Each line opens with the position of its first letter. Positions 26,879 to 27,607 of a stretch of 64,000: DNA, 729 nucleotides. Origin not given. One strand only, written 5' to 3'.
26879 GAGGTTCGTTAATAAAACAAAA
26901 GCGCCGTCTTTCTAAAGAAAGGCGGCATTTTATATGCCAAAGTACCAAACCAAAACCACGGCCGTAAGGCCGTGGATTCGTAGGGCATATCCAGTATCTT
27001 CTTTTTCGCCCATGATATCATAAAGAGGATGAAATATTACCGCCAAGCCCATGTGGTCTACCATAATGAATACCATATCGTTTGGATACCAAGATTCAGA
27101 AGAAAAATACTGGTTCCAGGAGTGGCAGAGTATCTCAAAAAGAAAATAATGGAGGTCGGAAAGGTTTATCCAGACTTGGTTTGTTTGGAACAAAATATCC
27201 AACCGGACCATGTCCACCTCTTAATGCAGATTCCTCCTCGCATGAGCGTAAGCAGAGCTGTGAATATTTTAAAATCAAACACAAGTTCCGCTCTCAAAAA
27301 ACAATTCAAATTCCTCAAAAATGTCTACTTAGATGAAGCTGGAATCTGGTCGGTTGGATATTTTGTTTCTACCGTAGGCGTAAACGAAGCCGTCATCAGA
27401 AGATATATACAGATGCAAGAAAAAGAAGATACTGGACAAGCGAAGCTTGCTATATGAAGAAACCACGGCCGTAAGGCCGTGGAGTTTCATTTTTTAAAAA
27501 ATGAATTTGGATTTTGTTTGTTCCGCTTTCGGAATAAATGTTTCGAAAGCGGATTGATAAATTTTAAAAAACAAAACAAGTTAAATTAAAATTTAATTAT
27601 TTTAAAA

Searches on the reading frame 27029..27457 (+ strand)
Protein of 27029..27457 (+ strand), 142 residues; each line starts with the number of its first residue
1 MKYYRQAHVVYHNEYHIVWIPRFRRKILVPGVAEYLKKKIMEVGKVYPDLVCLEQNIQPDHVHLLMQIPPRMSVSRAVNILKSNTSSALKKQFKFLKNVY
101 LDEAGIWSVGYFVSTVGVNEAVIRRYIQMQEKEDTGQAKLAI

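Call 5: search_protein_families(library=pfam, proteins=[window:27029-27457:+], max_evalue=0.01)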
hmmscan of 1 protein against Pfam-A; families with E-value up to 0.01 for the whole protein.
window:27029-27457:+ (142 aa): 1 family
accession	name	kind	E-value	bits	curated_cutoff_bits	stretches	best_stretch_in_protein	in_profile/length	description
PF01797.21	Y1_Tnp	-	3e-28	98.8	23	1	10-130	2-121/121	Transposase IS200 like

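Call 6: search_protein_families(library=ncbifam, proteins=[window:27029-27457:+], max_evalue=0.01)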
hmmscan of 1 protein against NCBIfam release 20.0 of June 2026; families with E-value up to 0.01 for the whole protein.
window:27029-27457:+ (142 aa): 2 families
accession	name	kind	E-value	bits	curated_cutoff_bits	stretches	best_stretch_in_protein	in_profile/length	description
NF033573.1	transpos_IS200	equivalog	1e-33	116.3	55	1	4-128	2-125/126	IS200/IS605 family transposase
NF047646.1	REP_Tyr_transpos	equivalog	4.6e-07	29.8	80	1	53-121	50-119/146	REP-associated tyrosine transposase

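Call 14: find_encoding_contigs(protein=window:27029-27457:+, flank=5000, max_places=10)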
Protein window:27029-27457:+ (142 aa): 2 contigs read that carry it; 2 places shown.
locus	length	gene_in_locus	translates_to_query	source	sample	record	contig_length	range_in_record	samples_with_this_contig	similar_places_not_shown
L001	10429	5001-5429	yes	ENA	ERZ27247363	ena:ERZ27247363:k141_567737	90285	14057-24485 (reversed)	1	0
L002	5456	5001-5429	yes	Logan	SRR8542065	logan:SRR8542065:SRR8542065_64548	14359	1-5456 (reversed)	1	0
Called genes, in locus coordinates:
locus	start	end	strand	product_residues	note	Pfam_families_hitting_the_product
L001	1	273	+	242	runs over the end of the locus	PF04402:SIMPL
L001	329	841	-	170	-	-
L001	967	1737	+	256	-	PF04402:SIMPL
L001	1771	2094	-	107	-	-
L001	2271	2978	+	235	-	PF00121:TIM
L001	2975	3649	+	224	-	PF00561:Abhydrolase_1 (weak), PF12146:Hydrolase_4, PF12697:Abhydrolase_6, PF00326:Peptidase_S9 (faint)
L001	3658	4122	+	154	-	PF04138:GtrA_DPMS_TM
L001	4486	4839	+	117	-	-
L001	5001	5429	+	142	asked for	PF01797:Y1_Tnp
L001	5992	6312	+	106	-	PF02482:Ribosomal_S30AE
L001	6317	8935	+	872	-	PF07517:SecA_DEAD, PF01043:SecA_PP_bind, PF21090:P-loop_SecA, PF07516:SecA_SW, PF02810:SEC-C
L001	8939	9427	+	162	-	PF00383:dCMP_cyt_deam_1, PF14437:MafB19-deam (weak)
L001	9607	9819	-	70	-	-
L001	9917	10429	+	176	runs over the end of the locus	PF00293:NUDIX, PF14815:NUDIX_4 (weak)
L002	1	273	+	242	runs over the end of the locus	PF04402:SIMPL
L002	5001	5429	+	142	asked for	PF01797:Y1_Tnp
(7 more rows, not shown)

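Call 16: find_homologous_proteins(query=window:27029-27457:+, max_evalue=1e-10)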
Query window:27029-27457:+ (142 aa): 1498 proteins with E <= 1e-10 among 1506 candidates; the best 120 are listed.
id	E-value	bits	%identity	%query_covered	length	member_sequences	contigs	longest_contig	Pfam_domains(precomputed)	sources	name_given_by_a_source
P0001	6.0e-89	313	100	100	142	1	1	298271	PF01797.22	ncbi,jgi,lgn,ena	ncbi:MAG: IS200/IS605 family transposase [Candidatus Paceibacterota bacterium]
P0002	2.2e-73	263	81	100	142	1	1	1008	PF01797.22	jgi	-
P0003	3.1e-73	262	83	100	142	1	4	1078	PF01797.22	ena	-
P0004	3.3e-73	262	82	100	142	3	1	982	PF01797.22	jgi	-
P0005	5.7e-72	258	81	100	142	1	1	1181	PF01797.22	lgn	-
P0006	7.0e-71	254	79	100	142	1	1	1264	PF01797.22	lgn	-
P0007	1.5e-70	253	77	100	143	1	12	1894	PF01797.22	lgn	-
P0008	2.0e-69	250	78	100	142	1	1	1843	PF01797.22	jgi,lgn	jgi:putative transposase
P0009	4.1e-69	249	77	100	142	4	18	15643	PF01797.22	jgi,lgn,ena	-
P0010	1.3e-68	247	77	100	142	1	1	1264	PF01797.22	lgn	-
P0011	5.2e-68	245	77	100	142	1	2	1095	PF01797.22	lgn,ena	-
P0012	9.3e-68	244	77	99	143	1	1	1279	PF01797.22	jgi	jgi:putative transposase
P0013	1.0e-67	244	76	100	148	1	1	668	PF01797.22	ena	-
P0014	3.0e-67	243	77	100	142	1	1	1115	PF01797.22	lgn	-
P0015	3.5e-67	242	76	100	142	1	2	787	PF01797.22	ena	-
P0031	2.4e-63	230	71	99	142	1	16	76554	PF01797.22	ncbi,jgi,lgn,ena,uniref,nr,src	ncbi:MAG: hypothetical protein A2406_03165 [Candidatus Komeilibacteria bacterium RIFOXYC1_FULL_37_11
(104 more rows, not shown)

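Call 17: find_encoding_contigs(protein=P0009, flank=1500, max_places=10)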
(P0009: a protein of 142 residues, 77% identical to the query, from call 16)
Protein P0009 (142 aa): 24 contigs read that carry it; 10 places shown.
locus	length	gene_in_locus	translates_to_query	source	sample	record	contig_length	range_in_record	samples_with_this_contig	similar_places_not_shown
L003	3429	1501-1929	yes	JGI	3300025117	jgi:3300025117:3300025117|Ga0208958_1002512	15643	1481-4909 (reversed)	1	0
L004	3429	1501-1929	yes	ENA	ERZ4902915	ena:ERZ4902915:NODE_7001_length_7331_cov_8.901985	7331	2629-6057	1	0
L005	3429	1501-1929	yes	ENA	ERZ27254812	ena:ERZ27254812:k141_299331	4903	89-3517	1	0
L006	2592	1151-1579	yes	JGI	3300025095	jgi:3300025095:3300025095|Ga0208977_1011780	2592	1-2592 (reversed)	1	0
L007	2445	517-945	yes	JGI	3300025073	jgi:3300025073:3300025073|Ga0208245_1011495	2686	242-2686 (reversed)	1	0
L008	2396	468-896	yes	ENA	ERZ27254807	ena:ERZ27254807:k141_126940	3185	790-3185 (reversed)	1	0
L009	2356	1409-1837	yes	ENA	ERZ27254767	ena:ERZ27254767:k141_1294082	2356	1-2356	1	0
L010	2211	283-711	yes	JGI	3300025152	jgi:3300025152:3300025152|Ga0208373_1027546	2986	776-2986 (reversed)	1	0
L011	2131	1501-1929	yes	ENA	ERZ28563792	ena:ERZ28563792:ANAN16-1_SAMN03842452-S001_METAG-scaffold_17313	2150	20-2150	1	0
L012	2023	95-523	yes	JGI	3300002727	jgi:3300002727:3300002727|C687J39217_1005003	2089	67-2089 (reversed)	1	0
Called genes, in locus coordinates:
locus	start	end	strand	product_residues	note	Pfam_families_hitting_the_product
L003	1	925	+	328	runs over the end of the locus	-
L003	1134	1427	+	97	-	PF10861:DUF2784 (weak)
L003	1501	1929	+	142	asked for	PF01797:Y1_Tnp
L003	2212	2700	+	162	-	-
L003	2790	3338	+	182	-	PF04011:LemA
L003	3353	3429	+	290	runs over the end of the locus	-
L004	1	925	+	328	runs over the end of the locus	-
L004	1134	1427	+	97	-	PF10861:DUF2784 (weak)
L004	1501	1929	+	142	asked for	PF01797:Y1_Tnp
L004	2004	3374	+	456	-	PF02310:B12-binding (faint), PF04055:Radical_SAM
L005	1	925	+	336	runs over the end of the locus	?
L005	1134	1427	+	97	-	PF10861:DUF2784 (weak)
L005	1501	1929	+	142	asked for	PF01797:Y1_Tnp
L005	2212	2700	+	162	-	-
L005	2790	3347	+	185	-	PF04011:LemA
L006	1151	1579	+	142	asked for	PF01797:Y1_Tnp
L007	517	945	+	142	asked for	PF01797:Y1_Tnp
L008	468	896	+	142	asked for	PF01797:Y1_Tnp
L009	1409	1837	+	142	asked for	PF01797:Y1_Tnp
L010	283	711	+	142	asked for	PF01797:Y1_Tnp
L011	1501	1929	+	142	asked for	PF01797:Y1_Tnp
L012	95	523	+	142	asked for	PF01797:Y1_Tnp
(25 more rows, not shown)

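Call 18: find_encoding_contigs(protein=P0031, flank=1500, max_places=10)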
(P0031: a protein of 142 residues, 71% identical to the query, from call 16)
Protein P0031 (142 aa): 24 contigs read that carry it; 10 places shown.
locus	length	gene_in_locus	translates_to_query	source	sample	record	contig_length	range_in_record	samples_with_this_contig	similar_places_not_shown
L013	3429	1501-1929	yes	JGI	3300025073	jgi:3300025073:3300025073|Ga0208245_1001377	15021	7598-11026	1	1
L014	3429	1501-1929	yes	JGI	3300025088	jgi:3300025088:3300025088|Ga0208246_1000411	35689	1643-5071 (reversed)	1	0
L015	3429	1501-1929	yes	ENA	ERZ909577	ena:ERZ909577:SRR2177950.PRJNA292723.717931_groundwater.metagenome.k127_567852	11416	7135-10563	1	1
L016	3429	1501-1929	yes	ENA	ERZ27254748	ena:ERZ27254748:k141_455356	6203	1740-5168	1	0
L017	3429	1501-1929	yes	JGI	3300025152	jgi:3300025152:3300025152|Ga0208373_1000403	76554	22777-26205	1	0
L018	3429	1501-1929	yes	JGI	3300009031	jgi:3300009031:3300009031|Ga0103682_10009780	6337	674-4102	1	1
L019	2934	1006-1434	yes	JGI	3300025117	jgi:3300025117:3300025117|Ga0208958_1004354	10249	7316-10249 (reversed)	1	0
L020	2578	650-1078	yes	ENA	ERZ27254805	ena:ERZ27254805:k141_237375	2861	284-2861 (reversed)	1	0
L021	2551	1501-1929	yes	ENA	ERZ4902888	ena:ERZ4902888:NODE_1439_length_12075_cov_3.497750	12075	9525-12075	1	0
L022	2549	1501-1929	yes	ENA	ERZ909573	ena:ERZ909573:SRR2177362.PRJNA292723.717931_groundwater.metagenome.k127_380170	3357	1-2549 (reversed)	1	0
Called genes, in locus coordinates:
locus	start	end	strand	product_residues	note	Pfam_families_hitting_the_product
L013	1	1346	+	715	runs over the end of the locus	-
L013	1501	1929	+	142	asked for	PF01797:Y1_Tnp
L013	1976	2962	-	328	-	PF01207:Dus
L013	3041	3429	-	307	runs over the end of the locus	PF01544:CorA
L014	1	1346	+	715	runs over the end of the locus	-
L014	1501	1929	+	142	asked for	PF01797:Y1_Tnp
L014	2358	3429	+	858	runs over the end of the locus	PF02463:SMC_N, PF13175:AAA_15, PF13304:AAA_21 (weak), PF13476:AAA_23, PF13555:AAA_29 (faint), PF13304:AAA_21 (weak)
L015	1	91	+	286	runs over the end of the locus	PF01029:NusB, PF00293:NUDIX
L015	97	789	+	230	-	PF22935:RM44_endonuclase (weak), PF14622:Ribonucleas_3_3, PF00636:Ribonuclease_3, PF00035:dsrm, PF22892:DSRM_MRPL44 (weak)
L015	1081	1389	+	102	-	-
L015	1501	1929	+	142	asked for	PF01797:Y1_Tnp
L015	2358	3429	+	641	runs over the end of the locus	?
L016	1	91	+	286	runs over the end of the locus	PF01029:NusB, PF00293:NUDIX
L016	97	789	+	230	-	PF22935:RM44_endonuclase (weak), PF14622:Ribonucleas_3_3, PF00636:Ribonuclease_3, PF00035:dsrm, PF22892:DSRM_MRPL44 (weak)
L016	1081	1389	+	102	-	-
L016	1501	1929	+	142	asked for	PF01797:Y1_Tnp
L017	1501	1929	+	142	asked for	PF01797:Y1_Tnp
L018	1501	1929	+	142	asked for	PF01797:Y1_Tnp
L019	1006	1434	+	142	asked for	PF01797:Y1_Tnp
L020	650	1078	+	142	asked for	PF01797:Y1_Tnp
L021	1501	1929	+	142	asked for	PF01797:Y1_Tnp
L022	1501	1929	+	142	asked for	PF01797:Y1_Tnp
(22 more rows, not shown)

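Call 22: find_related_loci(query=A1, collection=metagenome_contigs, flank=600)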
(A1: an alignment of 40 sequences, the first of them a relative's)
Query A1 (142 aa) in metagenome_contigs; peptide patterns used: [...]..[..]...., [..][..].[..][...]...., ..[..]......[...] (x = any residue, [..] = any of these).
600 stretches matched a pattern (row limit reached: there are more); 372 encode a relative of the query (tblastn E <= 1e-3); the best 80 are kept; 80 distinct loci.
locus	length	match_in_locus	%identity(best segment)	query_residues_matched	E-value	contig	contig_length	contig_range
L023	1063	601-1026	79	1-142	4e-72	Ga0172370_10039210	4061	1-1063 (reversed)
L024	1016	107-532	71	1-142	2e-74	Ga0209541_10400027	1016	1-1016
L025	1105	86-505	60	1-140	8e-57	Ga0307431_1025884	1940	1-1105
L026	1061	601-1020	60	1-140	7e-57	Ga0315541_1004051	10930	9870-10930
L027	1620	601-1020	61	1-140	5e-55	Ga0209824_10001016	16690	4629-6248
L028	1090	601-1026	59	1-142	8e-57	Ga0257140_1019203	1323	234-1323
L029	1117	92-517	56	1-142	1e-54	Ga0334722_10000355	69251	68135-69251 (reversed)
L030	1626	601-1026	57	1-142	1e-53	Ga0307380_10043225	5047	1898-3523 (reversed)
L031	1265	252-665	58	5-142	4e-55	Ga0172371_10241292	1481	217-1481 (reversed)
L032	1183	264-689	56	1-142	4e-56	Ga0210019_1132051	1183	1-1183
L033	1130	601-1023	55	2-142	2e-54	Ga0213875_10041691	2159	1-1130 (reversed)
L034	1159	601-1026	54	1-142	6e-55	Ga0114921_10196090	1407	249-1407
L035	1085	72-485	57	5-142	8e-54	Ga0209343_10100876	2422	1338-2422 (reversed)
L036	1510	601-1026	56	1-142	3e-54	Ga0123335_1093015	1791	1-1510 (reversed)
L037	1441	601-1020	56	1-140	1e-53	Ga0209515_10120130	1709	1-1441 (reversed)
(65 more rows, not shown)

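Call 39: search_dna_similar(query=window:27029-27454:+, collection=plasmids, mode=protein, max_rows=40, rows=spread)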
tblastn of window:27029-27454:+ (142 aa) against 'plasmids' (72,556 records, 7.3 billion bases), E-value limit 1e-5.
Records with a match: 2750; places in all: 4229; records where one place covers at least 80% of the query: 2481.
Best place of each record, by identity: 60-80% 1; <60% 2749.
By first word of the organism name: Enterococcus 585; Escherichia 445; Klebsiella 405; Salmonella 253; Bacillus 231; Clostridium 83; Yersinia 69; Staphylococcus 44; Campylobacter 37; Vibrio 36; and 175 more.
By predicted mobility (MOB-suite, as given by PLSDB): conjugative 1174; non-mobilizable 1034; mobilizable 542.
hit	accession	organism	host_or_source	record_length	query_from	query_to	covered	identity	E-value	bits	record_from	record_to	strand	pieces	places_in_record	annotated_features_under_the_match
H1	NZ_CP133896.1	Vibrio parahaemolyticus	Penaeus vannamei,Diseased shrimp,Shrimp ...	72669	1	142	100%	42.3%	4e-34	132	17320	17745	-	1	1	tnpA: IS200/IS605 family transposase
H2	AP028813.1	Escherichia fergusonii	-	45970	3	142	99%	38.3%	1e-21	96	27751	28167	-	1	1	none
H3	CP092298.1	Salmonella enterica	-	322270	2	142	99%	36.1%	2e-17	112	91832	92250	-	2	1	none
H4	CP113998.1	Salmonella enterica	Homo sapiens,human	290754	2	142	99%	36.1%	2e-17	112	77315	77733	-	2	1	none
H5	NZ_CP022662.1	Salmonella enterica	Canis latrans,feces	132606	2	142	99%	36.1%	2e-17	112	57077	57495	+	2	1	none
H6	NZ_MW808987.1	Escherichia coli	-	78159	7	142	96%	35.9%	9e-18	85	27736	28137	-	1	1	tnpA: IS200/IS605-like element IS200C family transposase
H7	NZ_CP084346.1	Yersinia pestis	marmot,spleen sample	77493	7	142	96%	35.2%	8e-18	86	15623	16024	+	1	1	tnpA: IS200/IS605-like element IS1541A family transposase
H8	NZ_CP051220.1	Escherichia coli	swine,single cell,feces from pig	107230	7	142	96%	34.5%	8e-16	80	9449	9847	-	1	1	tnpA: IS200/IS605 family transposase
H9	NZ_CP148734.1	Clostridium perfringens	-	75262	7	134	90%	35.8%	1e-15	79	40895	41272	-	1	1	tnpA: IS200/IS605-like element IS200S family transposase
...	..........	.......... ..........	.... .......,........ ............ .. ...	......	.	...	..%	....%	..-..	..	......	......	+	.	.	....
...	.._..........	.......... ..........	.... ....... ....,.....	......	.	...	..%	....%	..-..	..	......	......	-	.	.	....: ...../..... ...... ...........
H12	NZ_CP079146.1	Klebsiella pneumoniae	Homo sapiens,blood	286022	5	130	89%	34.9%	6e-12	69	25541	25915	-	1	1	tnpA: IS200/IS605 family transposase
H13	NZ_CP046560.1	Pantoea stewartii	Zea mays var. Rugosa (Sweet corn),whole ...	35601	3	133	92%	33.1%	3e-8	58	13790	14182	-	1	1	tnpA: IS200/IS605 family transposase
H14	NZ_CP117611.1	Escherichia albertii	Grus grus,whole organism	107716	5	131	89%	33.6%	5e-12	69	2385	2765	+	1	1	none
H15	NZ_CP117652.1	Escherichia albertii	Sturnus vulgaris,whole organism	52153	7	123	82%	35.8%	4e-14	75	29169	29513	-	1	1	none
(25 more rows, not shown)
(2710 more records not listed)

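Call 40: get_annotated_region(hit=H6, flank=400)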
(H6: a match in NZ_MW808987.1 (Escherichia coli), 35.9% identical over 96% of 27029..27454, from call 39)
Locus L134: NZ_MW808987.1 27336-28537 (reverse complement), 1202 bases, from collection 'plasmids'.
description: Escherichia coli strain LWY6 plasmid pLWY6J-2, complete sequence
organism: Escherichia coli (NCBI taxid 562)
taxonomy: Bacteria; Pseudomonadota; Gammaproteobacteria; Enterobacterales; Enterobacteriaceae; Escherichia; Escherichia coli
host: -; source: -; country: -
typing (MOB-suite, as given by PLSDB): mobilizable; replicon IncFIA,IncFIB; mating-pair formation MPF_F
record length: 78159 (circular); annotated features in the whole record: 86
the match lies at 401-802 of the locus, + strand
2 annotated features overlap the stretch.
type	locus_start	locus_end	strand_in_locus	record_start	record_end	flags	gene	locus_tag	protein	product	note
CDS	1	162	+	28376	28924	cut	-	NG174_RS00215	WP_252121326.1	hypothetical protein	-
CDS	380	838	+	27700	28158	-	tnpA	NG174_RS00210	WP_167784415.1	IS200/IS605-like element IS200C family transposase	-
